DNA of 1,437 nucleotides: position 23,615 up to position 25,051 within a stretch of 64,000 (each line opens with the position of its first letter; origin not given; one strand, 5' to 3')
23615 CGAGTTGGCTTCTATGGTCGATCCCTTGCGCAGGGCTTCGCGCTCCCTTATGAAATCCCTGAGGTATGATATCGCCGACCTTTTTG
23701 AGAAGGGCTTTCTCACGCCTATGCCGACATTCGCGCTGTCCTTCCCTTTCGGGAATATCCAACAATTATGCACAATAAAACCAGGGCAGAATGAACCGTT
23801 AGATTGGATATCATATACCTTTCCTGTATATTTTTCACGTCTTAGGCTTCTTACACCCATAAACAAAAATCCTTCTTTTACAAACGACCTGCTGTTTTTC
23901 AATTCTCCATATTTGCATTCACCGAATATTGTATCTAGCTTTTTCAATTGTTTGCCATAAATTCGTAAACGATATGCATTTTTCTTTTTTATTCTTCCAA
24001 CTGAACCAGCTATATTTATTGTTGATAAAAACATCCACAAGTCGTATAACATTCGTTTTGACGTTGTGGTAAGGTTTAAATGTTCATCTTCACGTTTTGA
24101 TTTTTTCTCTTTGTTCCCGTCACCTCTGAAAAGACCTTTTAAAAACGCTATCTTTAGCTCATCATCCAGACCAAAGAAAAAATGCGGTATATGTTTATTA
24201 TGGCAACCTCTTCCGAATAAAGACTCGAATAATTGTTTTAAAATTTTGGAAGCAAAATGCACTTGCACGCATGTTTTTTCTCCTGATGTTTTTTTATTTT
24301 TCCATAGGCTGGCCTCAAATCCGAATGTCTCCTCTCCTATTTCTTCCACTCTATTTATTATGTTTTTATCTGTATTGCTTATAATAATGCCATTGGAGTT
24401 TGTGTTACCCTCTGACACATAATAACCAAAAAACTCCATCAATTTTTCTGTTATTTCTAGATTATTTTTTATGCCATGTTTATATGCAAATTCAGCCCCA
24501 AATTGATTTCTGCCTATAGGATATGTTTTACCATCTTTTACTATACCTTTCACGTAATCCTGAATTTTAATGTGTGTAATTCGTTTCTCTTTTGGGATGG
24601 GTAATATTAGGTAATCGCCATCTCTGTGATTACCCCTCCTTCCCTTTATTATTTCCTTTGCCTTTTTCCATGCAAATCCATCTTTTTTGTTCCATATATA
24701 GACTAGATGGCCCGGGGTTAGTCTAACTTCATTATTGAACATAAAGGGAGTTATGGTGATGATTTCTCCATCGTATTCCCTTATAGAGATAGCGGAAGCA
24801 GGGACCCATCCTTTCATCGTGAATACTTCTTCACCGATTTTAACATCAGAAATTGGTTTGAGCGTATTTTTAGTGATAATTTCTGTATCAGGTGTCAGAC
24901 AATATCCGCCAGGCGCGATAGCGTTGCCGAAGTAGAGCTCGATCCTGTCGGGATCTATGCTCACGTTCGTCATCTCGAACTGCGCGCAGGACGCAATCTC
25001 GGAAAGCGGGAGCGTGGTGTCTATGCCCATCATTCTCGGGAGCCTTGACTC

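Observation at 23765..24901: Full-length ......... intein inserted in the conserved PGGY|CWIFPKG motif of geranylgeranyl reductase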

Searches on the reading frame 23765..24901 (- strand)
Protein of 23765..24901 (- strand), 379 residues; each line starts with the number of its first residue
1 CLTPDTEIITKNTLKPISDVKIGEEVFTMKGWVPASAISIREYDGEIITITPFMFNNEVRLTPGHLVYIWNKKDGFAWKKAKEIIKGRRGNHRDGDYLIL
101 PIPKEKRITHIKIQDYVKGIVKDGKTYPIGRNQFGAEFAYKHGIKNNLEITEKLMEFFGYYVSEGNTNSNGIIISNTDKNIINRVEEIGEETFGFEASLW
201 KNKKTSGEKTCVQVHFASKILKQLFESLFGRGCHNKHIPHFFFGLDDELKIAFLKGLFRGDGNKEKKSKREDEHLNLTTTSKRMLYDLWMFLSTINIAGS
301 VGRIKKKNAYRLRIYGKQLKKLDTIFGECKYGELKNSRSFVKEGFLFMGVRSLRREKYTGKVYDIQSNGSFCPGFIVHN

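Call 4: search_protein_families(library=pfam, proteins=[window:23765-24901:-], max_evalue=0.01)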
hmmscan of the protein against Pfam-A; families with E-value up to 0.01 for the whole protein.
window:23765-24901:- (379 aa): 2 families
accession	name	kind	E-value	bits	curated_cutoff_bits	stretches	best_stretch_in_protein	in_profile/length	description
PF14528.11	LAGLIDADG_3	-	1.1e-17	64.4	22.5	2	249-322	2-77/82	LAGLIDADG-like domain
PF14890.11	Intein_splicing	-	8.6e-05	22.8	35.8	1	41-379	44-155/155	Intein splicing domain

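Call 5: search_protein_families(library=ncbifam, proteins=[window:23765-24901:-], max_evalue=0.01)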
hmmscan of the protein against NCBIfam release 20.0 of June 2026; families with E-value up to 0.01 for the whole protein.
window:23765-24901:- (379 aa): 6 families
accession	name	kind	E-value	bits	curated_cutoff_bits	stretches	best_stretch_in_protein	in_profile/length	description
NF045703.1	rSAM_Tes_intein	exception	3.2e-18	65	1700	1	139-368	356-594/1040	tetraether lipid synthase Tes, intein-containing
NF011491.0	PRK14898.1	equivalog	1.7e-13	49.5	783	1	139-323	230-404/860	DNA-directed RNA polymerase subunit A''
NF038098.1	GyrA_w_intein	exception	3.7e-08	31.7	1850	1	157-303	242-388/1232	intein-containing DNA gyrase subunit A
NF011303.0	PRK14715.1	equivalog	8.6e-08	29.7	1585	1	144-302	1111-1263/1627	DNA-directed DNA polymerase II large subunit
NF011287.0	PRK14698.1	equivalog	1.7e-07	29.6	1238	1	144-322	383-557/1017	V-type ATP synthase subunit A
NF005852.0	PRK07773.1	equivalog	5.6e-05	21.6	780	1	227-318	589-685/886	replicative DNA helicase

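Call 7: search_solved_structures(query=window:23765-24901:-, max_evalue=1, show_alignments=3)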
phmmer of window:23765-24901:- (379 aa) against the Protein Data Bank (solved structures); distinct sequences matched with E-value up to 1: 6.
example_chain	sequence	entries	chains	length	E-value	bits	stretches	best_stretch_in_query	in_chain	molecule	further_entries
2cw7_A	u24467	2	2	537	2.4e-09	40.1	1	145-312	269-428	Endonuclease PI-PkoII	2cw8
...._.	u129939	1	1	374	2.6e-06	30.1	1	109-322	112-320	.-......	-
7qss_A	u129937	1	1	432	3.9e-06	29.5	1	109-322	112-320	V-type ATP synthase alpha chain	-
7qst_A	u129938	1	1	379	0.17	14.2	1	149-224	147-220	V-type ATP synthase subunit A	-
5jne_A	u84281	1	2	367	0.76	12.1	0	93-162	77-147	E3 SUMO-protein ligase SIZ1,Ubiquitin-like protein SMT3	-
3i2d_A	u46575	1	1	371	0.79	12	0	93-162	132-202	E3 SUMO-protein ligase SIZ1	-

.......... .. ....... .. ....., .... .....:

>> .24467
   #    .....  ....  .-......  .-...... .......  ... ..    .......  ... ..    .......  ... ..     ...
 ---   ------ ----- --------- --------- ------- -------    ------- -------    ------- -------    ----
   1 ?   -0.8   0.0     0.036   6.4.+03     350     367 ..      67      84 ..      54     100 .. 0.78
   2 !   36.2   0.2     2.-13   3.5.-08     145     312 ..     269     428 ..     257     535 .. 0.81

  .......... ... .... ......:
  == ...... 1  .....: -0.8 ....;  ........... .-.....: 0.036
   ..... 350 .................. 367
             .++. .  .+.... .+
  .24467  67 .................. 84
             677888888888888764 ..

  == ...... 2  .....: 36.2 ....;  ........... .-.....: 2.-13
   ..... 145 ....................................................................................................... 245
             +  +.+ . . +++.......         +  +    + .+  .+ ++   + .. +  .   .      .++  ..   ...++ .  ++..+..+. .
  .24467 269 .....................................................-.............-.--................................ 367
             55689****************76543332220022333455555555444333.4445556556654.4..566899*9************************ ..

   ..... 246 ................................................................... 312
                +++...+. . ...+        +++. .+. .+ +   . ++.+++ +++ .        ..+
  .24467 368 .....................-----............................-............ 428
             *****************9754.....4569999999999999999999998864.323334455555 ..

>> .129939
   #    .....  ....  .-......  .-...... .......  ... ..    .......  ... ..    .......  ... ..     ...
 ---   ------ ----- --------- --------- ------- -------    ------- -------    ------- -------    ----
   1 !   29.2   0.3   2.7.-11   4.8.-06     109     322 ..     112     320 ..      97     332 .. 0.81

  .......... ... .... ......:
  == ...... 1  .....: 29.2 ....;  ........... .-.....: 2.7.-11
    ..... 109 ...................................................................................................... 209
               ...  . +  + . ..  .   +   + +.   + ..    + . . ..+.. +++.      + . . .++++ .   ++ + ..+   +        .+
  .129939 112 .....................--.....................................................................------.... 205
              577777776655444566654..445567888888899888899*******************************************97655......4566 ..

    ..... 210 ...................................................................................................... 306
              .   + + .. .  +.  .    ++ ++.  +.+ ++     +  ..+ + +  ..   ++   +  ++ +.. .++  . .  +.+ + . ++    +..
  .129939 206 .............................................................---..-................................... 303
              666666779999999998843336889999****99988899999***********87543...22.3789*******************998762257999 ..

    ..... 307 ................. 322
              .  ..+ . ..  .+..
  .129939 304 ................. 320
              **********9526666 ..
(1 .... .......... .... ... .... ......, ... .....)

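Call 8: find_homologous_proteins(query=window:23765-24901:-, max_evalue=0.001)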
Query window:23765-24901:- (379 aa): 4 proteins with E <= 0.001 among 2333 candidates.
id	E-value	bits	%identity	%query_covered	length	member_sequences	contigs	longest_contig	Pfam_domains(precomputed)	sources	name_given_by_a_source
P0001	6.6e-115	402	49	100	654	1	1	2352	PF22578.3,PF14528.12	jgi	jgi:intein/homing endonuclease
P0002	6.4e-77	277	60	59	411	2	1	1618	PF22578.3,PF14528.12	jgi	jgi:hypothetical protein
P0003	2.2e-55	207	50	46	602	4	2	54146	PF01266.31,PF22578.3,PF04820.21,PF05834.19,PF01494.26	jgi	-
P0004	4.5e-16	77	26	98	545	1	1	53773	PF14528.12,PF01592.22,PF14890.12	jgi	jgi:nitrogen fixation NifU-like protein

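Call 15: find_encoding_contigs(protein=P0003, flank=5000, max_places=3)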
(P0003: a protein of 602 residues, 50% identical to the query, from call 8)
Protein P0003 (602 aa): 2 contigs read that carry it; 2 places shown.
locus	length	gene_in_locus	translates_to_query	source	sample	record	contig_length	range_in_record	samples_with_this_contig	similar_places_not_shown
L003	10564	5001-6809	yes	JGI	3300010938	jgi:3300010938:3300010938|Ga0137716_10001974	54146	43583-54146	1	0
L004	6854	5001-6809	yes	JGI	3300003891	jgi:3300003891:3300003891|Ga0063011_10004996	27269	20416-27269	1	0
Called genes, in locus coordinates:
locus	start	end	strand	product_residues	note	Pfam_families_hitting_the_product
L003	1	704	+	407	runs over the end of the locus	-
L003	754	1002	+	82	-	PF07441:BofA (weak)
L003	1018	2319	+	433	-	PF02881:SRP54_N, PF00448:SRP54, PF01656:CbiA, PF02978:SRP_SPB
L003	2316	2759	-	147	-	PF01047:MarR (faint), PF13404:HTH_AsnC-type (weak), PF13412:HTH_24 (weak), PF01037:AsnC_trans_reg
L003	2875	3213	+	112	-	PF23254:KH_PARP14_8 (faint)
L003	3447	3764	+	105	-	PF13192:Thioredoxin_3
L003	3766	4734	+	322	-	PF03773:ArsP_1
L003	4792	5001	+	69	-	PF13183:Fer4_8 (faint), PF13237:Fer4_10, PF14697:Fer4_21, PF12797:Fer4_2 (weak), PF12837:Fer4_6 (weak), PF13187:Fer4_9 (weak), PF00037:Fer4, PF12838:Fer4_7 (weak), +4 more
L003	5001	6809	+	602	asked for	PF01266:DAO (faint), PF01494:FAD_binding_3, PF04820:Trp_halogenase (faint), PF05834:Lycopene_cycl (faint), PF22578:GGR_cat (weak)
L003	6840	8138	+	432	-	PF00206:Lyase_1, PF10397:ADSL_C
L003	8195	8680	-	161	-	-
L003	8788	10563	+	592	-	?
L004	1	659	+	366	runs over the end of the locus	-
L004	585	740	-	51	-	-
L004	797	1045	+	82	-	PF07441:BofA (weak)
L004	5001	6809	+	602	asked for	PF01266:DAO (faint), PF01494:FAD_binding_3, PF04820:Trp_halogenase (faint), PF05834:Lycopene_cycl (faint), PF22578:GGR_cat (weak)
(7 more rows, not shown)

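Call 16: find_encoding_contigs(protein=P0001, flank=5000, max_places=3)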
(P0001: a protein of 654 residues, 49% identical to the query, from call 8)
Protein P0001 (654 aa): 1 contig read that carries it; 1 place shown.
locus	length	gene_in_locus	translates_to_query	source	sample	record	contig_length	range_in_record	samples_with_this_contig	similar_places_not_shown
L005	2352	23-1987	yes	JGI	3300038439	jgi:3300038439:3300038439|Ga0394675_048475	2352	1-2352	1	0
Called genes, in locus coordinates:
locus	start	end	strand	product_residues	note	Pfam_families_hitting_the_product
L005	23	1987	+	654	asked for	PF22578:GGR_cat (faint), PF14528:LAGLIDADG_3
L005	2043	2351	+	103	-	?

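Call 32: search_protein_representatives(protein=window:23765-24901:-)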
Query: 379 residues. Proteins with E-value up to 0.001 (for the whole library): 4288; up to 1e-10: 1076; up to 1e-30: 27. The best 150 are listed.
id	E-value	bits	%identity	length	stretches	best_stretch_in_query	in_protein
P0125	1.4e-129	449.0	54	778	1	1-379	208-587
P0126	6.0e-125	433.8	52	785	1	1-379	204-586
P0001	2.1e-115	402.4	49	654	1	1-379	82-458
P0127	5.9e-99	348.2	46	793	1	1-379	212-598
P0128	1.1e-77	278.2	42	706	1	1-379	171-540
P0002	2.0e-77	277.3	61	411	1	155-379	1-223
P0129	3.7e-71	256.7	37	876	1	1-379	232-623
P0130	3.6e-59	217.3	28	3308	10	1-373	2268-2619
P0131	5.2e-52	193.7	34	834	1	1-379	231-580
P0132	2.7e-51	191.3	35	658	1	1-379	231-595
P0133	5.8e-43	163.9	33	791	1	1-379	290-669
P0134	5.1e-37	144.4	35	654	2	94-367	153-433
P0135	1.7e-35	139.4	27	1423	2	1-379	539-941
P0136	3.1e-35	138.5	29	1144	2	1-379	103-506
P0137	1.8e-34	136.0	28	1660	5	1-379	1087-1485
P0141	4.7e-34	134.6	31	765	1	1-379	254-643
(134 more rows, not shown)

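Call 35: search_protein_families(library=pfam, proteins=[P0125, P0126, P0127, P0128, P0129, P0131, P0132, P0133, P0134, P0141], max_evalue=0.00001)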
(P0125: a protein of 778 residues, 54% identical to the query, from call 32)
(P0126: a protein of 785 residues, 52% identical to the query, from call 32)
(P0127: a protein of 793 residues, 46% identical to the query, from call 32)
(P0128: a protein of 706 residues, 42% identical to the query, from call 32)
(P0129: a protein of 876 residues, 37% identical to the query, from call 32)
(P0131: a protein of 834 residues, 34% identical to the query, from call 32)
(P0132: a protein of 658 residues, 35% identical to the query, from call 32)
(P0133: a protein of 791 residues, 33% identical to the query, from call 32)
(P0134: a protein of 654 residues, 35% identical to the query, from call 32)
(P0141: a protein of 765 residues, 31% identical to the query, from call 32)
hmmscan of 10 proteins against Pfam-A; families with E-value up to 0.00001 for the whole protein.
P0125 (778 aa): 12 families
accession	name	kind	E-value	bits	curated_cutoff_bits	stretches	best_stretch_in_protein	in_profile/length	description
PF01494.25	FAD_binding_3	-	3.1e-17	63.3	22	1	5-170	2-173/349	FAD binding domain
PF14528.11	LAGLIDADG_3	-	1e-16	61.4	22.5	1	457-529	2-77/82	LAGLIDADG-like domain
PF22578.2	GGR_cat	-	9.3e-16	57.9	27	1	588-635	34-84/88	Geranylgeranyl reductase catalytic domain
PF12831.13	FAD_oxidored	-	1.6e-11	44.6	27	1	6-166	1-155/416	FAD dependent oxidoreductase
PF00890.30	FAD_binding_2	-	1.6e-11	44.5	20.4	1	6-48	1-43/414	FAD binding domain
PF05834.18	Lycopene_cycl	-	5.4e-11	42.6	23.4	1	6-166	1-152/380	Lycopene cyclase protein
PF01266.30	DAO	-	2.4e-10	40.9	27.9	0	6-40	1-35/353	FAD dependent oxidoreductase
PF07992.20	Pyr_redox_2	-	2.5e-09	37.4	26.1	1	5-37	1-33/291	Pyridine nucleotide-disulphide oxidoreductase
PF03486.20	HI0933_like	-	2.7e-08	34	50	1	6-45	2-41/244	HI0933-like protein Rossmann domain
PF01946.23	Thi4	-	6.2e-07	29.3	26.2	1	4-86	17-94/235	Thi4 family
PF04820.20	Trp_halogenase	-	2.9e-06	26.9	21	0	92-175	152-235/458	Tryptophan halogenase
PF13450.12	NAD_binding_8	-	3.1e-06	27.8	21.9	1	9-40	1-32/68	NAD(P)-binding Rossmann-like domain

P0126 (785 aa): 6 families
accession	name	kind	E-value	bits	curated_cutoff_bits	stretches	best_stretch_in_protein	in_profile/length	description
PF14528.11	LAGLIDADG_3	-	4.1e-16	59.5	22.5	1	457-526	2-74/82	LAGLIDADG-like domain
PF22578.2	GGR_cat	-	5.9e-13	48.9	27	1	587-640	34-80/88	Geranylgeranyl reductase catalytic domain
PF01494.25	FAD_binding_3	-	2.5e-10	40.6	22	1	3-165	1-170/349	FAD binding domain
PF01266.30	DAO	-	1.4e-08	35.1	27.9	0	89-162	142-213/353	FAD dependent oxidoreductase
PF04820.20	Trp_halogenase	-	3.4e-06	26.6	21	0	90-166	152-228/458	Tryptophan halogenase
PF07992.20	Pyr_redox_2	-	4e-06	26.9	26.1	0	4-37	1-36/291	Pyridine nucleotide-disulphide oxidoreductase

P0127 (793 aa): 8 families
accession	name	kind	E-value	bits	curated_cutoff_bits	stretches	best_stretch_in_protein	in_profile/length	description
PF22578.2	GGR_cat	-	2.7e-19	69.3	27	1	599-650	34-87/88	Geranylgeranyl reductase catalytic domain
PF14528.11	LAGLIDADG_3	-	3.1e-18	66.2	22.5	2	467-533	5-71/82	LAGLIDADG-like domain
PF01494.25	FAD_binding_3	-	1.1e-17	64.8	22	1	7-194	2-189/349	FAD binding domain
PF00890.30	FAD_binding_2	-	2e-08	34.3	20.4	0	8-42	1-35/414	FAD binding domain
PF12831.13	FAD_oxidored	-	2.1e-08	34.3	27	1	8-172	1-157/416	FAD dependent oxidoreductase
PF14890.11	Intein_splicing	-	1e-07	32.4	35.8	1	231-588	35-142/155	Intein splicing domain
PF01266.30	DAO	-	1.5e-07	31.7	27.9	0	8-42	1-35/353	FAD dependent oxidoreductase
PF05834.18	Lycopene_cycl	-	5.8e-07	29.4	23.4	0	8-45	1-41/380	Lycopene cyclase protein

P0128 (706 aa): 1 family
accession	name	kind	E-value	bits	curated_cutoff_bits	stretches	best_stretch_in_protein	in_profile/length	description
PF14528.11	LAGLIDADG_3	-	1.2e-07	32.4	22.5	0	410-468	3-64/82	LAGLIDADG-like domain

P0129 (876 aa): 3 families
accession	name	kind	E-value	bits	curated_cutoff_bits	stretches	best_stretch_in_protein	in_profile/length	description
PF14528.11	LAGLIDADG_3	-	5.8e-08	33.3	22.5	0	494-561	1-70/82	LAGLIDADG-like domain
PF01266.30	DAO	-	4.3e-07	30.2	27.9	0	7-41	1-32/353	FAD dependent oxidoreductase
PF22578.2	GGR_cat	-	7.1e-07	29.5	27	0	624-666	34-72/88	Geranylgeranyl reductase catalytic domain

P0131 (834 aa): 3 families
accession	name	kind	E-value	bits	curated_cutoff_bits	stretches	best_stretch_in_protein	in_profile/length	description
PF22578.2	GGR_cat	-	3e-10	40.3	27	1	581-626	34-75/88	Geranylgeranyl reductase catalytic domain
PF12831.13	FAD_oxidored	-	1.1e-07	32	27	1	7-173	1-150/416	FAD dependent oxidoreductase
PF14890.11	Intein_splicing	-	3.5e-07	30.6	35.8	1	250-580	25-155/155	Intein splicing domain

P0132 (658 aa): 5 families
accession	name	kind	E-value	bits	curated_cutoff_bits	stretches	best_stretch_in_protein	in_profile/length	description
PF01266.30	DAO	-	2.2e-11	44.3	27.9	0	93-182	133-227/353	FAD dependent oxidoreductase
PF22578.2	GGR_cat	-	1.1e-09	38.4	27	1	596-644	34-78/88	Geranylgeranyl reductase catalytic domain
PF00890.30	FAD_binding_2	-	5.7e-09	36.1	20.4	0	117-172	149-206/414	FAD binding domain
PF12831.13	FAD_oxidored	-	4.1e-06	26.8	27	1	8-173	2-150/416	FAD dependent oxidoreductase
PF01494.25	FAD_binding_3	-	8.5e-06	25.7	22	0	6-183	2-173/349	FAD binding domain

P0133 (791 aa): 2 families
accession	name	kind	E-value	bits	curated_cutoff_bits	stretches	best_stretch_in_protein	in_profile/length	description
PF14528.11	LAGLIDADG_3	-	2.1e-11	44.4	22.5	0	542-615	7-81/82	LAGLIDADG-like domain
PF14890.11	Intein_splicing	-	2e-09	37.9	35.8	1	322-669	35-155/155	Intein splicing domain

P0134 (654 aa): 1 family
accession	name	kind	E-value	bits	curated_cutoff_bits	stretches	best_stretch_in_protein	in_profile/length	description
PF14528.11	LAGLIDADG_3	-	2.2e-14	53.9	22.5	1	308-365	2-60/82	LAGLIDADG-like domain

P0141 (765 aa): 3 families
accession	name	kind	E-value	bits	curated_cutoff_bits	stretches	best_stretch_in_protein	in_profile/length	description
PF14528.11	LAGLIDADG_3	-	6.2e-09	36.4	22.5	1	507-586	1-82/82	LAGLIDADG-like domain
PF13692.12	Glyco_trans_1_4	-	1.1e-06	29.4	27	0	645-680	91-127/142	Glycosyl transferases group 1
PF00534.26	Glycos_transf_1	-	1.9e-06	27.9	26.4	0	644-680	106-143/172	Glycosyl transferases group 1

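Call 40: find_related_loci(query=A2, collection=genome_contigs, flank=3000)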
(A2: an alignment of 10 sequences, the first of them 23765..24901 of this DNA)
Query A2 (379 aa) in genome_contigs; peptide patterns used: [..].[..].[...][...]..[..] (x = any residue, [..] = any of these).
87 stretches matched a pattern; 9 encode a relative of the query (tblastn E <= 1e-3); 9 distinct loci.
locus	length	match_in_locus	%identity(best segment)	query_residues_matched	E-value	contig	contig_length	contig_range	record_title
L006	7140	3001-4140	54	1-379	7e-136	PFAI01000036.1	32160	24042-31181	MAG: Candidatus Diapherotrites archaeon CG10_big_fil_rev_8_21_14_0_10_31_34 CG10_8_21_14_0.10_scaffold_5642_c, whole gen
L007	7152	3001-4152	53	1-379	1e-129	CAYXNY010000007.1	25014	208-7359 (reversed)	MAG TPA_asm: Candidatus Micrarchaeota archaeon isolate SRP231805_co4_95 genome assembly, contig: k141_107765, whole geno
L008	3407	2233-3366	52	1-379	8e-132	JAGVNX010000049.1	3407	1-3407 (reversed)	MAG: Candidatus Iainarchaeum archaeon isolate DeMMO3_25 c_000000011640, whole genome shotgun sequence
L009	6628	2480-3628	51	1-379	2e-124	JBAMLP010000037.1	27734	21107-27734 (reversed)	MAG: Candidatus Micrarchaeales archaeon isolate MAG8 ExploCarb_3808S_S2_461_length_27734_cov_3, whole genome shotgun seq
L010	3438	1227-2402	37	1-379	8e-83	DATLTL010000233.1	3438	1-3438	MAG TPA_asm: Nitrososphaerales archaeon isolate SMAG_U13955 k141_93314, whole genome shotgun sequence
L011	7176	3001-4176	34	1-379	1e-79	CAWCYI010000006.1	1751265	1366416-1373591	MAG: uncultured Nitrososphaerota archaeon isolate MFD09222.bin.2.173 genome assembly, contig: contig_80634, whole genome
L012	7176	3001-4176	35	1-379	5e-79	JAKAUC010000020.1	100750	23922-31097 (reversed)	MAG: archaeon isolate YP3.bin16 NODE_235_length_100750_cov_13.2023, whole genome shotgun sequence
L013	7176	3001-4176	35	1-379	5e-79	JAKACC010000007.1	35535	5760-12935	MAG: archaeon isolate WH2.bin77 NODE_1836_length_35535_cov_2.748447, whole genome shotgun sequence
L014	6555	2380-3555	36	1-379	8e-84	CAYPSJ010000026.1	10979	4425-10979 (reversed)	MAG TPA_asm: uncultured Nitrosopumilales archaeon isolate SRP140028_co1_639 genome assembly, contig: k141_1241847, whole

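Call 41: predict_structure(alignment_id=A1)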
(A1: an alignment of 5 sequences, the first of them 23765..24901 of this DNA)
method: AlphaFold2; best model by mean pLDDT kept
length: 379 residues; sequences in the alignment: 5
mean_pLDDT: 81.7   pTM: 0.82
mean pLDDT of the five models: 81.7, 79.1, 78.4, 78.0, 52.0
residues with pLDDT >= 90: 144; 70-90: 163; 50-70: 48; < 50: 24
segments of 3 or more residues with pLDDT < 50: 129-141, 267-271
pLDDT, mean of each block of 10 residues (from residue 1): 91 90 92 92 96 86 94 91 82 80 87 75 50 44 69 94 88 88 91 79 57 84 90 87 92 87 49 73 90 89 87 79 65 62 89 94 88 85
secondary structure, 60 per line:
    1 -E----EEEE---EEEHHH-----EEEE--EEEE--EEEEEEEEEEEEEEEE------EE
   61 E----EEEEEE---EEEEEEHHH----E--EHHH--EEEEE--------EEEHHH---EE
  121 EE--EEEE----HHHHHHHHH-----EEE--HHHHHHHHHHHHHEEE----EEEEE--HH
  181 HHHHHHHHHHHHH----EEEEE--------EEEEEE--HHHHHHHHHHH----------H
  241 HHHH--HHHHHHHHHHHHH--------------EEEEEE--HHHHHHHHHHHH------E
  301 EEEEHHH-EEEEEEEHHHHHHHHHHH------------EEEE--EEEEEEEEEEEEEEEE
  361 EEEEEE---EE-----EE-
elements in order: E7-10 E14-16 E25-28 E31-34 E37-52 E59-61 E66-71 E75-80 E97-101 E110-112 E119-122 E125-128 H133-141 E147-149 H152-164 E165-167 E172-176 H179-193 E198-202 E211-216 H219-229 H240-244 H247-259 E274-279 H282-293 E300-304 E309-315 H316-326 E339-342 E345-366
